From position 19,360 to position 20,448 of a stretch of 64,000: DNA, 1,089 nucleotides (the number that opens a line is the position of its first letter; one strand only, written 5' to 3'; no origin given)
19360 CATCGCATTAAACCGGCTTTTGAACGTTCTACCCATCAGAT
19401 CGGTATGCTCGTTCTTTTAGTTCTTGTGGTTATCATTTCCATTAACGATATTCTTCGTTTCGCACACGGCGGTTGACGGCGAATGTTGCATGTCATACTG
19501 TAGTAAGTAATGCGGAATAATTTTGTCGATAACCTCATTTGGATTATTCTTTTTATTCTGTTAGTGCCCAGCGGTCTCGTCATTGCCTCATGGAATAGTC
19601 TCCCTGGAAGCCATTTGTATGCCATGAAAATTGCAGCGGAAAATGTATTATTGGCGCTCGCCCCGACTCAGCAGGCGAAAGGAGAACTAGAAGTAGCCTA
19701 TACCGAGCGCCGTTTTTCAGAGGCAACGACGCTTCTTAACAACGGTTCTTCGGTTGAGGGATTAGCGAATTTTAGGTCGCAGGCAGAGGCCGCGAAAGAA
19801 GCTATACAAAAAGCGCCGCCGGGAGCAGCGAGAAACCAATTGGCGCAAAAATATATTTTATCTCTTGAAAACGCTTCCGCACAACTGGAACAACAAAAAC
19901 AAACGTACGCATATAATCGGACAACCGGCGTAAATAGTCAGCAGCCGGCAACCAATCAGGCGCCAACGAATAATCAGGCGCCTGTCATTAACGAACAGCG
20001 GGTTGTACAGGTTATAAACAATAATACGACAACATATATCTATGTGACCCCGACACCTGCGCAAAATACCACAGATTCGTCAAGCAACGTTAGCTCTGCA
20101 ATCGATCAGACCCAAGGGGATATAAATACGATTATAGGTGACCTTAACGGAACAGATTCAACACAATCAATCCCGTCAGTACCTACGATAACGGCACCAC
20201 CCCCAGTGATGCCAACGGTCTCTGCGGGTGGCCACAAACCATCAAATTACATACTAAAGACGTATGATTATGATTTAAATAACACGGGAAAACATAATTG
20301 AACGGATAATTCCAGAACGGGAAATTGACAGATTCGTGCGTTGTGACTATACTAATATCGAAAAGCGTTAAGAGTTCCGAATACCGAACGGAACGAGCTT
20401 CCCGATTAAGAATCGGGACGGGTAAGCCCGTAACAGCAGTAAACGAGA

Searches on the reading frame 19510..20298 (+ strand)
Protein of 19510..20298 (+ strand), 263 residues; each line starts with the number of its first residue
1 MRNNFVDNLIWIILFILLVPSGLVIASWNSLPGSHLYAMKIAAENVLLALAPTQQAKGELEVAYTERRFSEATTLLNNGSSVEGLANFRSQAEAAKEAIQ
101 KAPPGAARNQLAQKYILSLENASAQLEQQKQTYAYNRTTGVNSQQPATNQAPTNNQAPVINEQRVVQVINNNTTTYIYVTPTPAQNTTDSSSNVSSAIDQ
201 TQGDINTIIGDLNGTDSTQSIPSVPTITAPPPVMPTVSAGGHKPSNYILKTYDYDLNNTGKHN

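Call 11: search_protein_families(library=pfam, proteins=[window:19510-20298:+])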
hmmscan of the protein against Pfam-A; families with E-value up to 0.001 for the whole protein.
window:19510-20298:+ (263 aa): 1 family
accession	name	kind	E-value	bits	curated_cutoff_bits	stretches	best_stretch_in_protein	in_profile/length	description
PF18915.5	DUF5667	-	1.5e-09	38.6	27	1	30-126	2-96/99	Domain of unknown function (DUF5667)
